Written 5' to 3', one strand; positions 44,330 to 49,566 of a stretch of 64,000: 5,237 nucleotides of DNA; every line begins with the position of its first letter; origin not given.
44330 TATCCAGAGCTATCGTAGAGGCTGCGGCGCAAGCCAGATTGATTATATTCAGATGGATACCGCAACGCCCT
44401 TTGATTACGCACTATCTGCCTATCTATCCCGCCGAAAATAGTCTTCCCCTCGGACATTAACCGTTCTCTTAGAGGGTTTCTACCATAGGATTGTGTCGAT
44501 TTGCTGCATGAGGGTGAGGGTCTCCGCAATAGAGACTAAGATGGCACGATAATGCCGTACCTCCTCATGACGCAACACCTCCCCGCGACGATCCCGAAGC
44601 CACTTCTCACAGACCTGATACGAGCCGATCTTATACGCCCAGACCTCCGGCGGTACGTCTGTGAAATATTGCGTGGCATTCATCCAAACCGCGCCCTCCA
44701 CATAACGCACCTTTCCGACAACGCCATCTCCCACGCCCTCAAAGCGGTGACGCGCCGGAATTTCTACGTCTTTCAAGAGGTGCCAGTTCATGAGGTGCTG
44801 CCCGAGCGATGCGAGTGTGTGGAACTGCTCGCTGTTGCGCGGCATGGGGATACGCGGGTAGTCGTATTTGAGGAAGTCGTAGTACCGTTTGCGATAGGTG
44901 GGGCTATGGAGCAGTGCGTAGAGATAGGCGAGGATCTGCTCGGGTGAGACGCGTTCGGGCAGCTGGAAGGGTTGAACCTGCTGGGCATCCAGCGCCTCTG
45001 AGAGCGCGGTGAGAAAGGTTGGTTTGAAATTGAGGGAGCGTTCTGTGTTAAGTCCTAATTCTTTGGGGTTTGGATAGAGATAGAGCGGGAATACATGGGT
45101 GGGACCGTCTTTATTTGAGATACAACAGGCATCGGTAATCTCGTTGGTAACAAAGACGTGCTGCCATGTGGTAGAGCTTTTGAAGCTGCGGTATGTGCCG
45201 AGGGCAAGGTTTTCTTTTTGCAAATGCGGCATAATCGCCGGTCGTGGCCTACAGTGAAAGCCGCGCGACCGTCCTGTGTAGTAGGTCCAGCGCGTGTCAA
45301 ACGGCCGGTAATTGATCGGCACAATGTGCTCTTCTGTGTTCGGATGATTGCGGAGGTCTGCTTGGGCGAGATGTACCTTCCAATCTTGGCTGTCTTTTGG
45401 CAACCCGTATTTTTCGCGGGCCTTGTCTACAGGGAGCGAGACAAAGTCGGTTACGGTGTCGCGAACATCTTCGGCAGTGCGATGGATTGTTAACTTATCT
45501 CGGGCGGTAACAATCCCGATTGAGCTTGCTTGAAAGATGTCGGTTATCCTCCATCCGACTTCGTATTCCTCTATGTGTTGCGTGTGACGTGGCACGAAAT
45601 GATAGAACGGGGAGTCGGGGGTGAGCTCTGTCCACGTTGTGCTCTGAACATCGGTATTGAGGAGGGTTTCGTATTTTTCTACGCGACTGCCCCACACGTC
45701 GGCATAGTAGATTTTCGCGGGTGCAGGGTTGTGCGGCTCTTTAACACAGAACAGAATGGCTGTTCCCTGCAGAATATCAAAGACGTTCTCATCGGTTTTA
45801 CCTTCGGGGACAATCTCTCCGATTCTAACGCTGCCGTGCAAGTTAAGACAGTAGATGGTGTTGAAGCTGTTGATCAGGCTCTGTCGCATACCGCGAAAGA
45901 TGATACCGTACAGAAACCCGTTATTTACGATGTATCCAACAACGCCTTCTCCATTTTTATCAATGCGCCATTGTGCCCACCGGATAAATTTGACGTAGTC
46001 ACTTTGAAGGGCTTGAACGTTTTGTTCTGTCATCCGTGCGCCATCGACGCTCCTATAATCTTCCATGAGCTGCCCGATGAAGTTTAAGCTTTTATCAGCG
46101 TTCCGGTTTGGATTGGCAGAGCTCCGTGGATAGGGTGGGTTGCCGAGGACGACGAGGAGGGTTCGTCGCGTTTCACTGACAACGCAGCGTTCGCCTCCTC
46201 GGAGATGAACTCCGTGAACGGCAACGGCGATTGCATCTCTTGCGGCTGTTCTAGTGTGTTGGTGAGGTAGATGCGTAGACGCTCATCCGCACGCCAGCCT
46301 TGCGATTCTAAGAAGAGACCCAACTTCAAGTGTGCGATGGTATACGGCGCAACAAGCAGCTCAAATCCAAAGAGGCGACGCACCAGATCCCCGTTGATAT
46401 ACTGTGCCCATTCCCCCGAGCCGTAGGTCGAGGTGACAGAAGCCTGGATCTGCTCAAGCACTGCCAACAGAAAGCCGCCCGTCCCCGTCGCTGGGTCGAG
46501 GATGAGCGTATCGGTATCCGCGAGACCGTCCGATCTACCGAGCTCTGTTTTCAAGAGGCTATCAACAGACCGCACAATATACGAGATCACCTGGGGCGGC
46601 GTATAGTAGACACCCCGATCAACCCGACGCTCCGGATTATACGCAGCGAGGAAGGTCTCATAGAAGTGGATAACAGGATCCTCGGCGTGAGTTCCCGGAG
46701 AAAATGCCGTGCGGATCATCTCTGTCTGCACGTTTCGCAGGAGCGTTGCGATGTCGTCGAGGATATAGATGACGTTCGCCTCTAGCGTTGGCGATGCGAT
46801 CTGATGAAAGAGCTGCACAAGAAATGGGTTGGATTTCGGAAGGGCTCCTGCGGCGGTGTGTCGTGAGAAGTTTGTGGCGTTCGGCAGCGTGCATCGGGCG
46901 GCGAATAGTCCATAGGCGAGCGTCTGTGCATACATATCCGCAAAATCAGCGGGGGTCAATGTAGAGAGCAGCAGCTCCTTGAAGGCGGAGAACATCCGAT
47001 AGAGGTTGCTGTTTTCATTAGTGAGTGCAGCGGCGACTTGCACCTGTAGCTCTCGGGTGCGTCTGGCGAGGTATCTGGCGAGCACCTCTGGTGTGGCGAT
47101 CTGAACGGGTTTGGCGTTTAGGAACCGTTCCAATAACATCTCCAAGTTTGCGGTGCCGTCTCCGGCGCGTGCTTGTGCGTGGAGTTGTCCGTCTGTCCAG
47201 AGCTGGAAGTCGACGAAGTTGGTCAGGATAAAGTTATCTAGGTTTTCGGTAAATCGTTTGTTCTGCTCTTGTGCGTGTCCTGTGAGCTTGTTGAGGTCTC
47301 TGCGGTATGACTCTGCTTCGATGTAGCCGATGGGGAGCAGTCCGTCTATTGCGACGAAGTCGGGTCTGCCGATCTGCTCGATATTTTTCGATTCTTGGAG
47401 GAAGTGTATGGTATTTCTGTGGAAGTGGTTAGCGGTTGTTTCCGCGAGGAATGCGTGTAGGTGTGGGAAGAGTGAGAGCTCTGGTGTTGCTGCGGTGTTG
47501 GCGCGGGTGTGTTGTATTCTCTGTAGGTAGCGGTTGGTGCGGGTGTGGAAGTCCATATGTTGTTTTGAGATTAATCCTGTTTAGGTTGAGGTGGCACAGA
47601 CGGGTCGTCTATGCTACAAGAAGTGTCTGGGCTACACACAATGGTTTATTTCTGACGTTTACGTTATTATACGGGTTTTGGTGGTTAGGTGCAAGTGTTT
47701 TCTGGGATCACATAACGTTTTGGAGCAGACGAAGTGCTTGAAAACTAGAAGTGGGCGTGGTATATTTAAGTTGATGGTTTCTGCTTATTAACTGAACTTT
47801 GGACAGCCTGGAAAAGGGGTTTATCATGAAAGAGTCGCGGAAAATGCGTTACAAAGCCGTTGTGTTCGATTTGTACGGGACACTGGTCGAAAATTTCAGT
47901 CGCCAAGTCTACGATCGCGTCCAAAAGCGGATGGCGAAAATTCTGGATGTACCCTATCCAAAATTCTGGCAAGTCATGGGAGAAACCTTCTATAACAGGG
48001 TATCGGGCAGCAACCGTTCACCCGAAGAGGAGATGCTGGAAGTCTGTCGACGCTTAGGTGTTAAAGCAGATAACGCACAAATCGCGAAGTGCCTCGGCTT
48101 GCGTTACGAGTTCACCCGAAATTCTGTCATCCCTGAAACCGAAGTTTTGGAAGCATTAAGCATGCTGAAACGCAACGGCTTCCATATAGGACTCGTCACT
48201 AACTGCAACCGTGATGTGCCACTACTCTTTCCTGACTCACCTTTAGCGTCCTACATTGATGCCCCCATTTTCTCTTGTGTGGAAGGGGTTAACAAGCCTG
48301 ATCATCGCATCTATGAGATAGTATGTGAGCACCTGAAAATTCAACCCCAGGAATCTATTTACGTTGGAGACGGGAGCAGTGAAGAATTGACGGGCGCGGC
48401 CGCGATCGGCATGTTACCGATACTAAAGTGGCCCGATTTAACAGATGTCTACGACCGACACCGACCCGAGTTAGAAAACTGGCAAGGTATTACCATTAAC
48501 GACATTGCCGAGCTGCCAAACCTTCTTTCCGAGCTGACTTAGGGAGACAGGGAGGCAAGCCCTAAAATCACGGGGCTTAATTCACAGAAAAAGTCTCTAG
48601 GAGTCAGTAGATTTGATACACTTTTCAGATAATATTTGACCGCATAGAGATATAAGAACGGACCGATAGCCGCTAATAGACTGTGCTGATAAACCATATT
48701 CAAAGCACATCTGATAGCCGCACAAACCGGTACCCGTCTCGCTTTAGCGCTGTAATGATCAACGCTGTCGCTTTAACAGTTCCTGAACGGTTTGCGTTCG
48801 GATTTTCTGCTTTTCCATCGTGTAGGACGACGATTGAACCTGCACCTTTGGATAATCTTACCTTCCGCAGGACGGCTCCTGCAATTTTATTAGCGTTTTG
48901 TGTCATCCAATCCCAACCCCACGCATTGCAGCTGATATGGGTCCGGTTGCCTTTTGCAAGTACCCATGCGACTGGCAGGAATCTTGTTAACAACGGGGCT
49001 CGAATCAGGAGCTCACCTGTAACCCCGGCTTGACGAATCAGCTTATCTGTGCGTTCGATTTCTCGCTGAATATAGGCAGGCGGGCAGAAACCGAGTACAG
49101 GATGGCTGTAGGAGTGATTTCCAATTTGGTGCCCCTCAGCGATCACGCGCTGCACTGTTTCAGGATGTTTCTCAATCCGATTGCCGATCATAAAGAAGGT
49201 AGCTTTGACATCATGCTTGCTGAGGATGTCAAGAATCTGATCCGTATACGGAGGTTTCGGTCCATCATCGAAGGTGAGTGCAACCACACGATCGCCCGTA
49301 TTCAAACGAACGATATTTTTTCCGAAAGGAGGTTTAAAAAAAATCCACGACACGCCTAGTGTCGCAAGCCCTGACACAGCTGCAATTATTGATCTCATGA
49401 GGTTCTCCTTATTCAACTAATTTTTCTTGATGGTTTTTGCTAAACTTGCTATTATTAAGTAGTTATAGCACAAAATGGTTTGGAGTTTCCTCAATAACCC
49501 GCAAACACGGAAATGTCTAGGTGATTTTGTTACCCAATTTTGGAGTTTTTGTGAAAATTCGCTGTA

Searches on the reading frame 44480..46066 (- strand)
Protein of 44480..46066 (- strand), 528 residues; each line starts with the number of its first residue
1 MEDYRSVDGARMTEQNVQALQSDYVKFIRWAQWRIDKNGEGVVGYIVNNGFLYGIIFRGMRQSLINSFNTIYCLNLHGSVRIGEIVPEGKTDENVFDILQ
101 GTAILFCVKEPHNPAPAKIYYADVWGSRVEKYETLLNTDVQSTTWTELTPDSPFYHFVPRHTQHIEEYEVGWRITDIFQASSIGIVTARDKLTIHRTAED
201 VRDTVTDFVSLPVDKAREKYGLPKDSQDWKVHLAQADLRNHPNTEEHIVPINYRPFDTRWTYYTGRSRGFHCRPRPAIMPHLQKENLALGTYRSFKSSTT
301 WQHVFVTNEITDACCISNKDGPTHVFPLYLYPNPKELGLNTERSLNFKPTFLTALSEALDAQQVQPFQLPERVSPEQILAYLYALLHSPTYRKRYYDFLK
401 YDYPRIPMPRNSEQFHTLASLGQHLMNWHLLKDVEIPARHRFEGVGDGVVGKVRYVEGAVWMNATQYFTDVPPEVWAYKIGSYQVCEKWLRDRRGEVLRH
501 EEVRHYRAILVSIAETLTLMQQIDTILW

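Call 36: search_protein_families(library=pfam, proteins=[window:44480-46066:-], max_evalue=0.00001)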
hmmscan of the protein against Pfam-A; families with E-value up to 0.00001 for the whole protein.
window:44480-46066:- (528 aa): 1 family
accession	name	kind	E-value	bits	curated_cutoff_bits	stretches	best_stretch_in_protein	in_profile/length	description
PF18135.7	Type_ISP_C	-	1.8e-87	294.1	25.9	1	176-520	1-340/342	Type ISP C-terminal specificity domain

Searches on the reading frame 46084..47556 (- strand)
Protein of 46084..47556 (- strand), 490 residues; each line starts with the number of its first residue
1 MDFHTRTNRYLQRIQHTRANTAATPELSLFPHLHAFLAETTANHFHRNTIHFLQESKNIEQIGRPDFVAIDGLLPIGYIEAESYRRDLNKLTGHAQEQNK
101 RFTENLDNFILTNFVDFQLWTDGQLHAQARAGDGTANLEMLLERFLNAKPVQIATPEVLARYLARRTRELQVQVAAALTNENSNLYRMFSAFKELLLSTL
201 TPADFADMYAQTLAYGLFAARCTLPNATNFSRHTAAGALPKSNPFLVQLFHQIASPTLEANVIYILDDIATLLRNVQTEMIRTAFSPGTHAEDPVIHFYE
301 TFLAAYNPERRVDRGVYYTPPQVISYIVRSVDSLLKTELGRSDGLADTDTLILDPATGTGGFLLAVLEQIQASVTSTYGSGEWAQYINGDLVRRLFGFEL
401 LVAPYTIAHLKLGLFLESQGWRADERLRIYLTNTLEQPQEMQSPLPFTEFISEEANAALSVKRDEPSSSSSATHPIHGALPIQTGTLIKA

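Call 36: search_protein_families(library=pfam, proteins=[window:46084-47556:-], max_evalue=0.00001)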
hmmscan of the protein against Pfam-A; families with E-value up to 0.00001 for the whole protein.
window:46084-47556:- (490 aa): 1 family
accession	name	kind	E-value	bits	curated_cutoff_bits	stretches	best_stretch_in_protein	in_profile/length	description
PF02384.22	N6_Mtase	-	2.7e-10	40.5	20.4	1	293-441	4-121/311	N-6 DNA Methylase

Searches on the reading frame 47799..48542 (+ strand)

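Call 36: search_protein_families(library=pfam, proteins=[window:47799-48542:+], max_evalue=0.00001)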
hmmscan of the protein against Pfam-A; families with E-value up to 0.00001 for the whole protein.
window:47799-48542:+ (247 aa): 2 families
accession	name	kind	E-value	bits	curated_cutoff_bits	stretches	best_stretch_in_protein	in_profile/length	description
PF00702.32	Hydrolase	-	9.9e-19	68.9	26.4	1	18-204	1-191/191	haloacid dehalogenase-like hydrolase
PF13419.12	HAD_2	-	1.2e-12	48.8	23.8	1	79-205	45-173/178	Haloacid dehalogenase-like hydrolase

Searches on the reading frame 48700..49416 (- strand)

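Call 36: search_protein_families(library=pfam, proteins=[window:48700-49416:-], max_evalue=0.00001)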
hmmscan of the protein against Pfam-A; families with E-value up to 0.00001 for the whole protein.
window:48700-49416:- (238 aa): 1 family
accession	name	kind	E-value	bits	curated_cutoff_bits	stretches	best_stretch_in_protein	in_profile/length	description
PF01522.26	Polysacc_deac_1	-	6.3e-34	117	23.1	1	39-141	3-104/124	Polysaccharide deacetylase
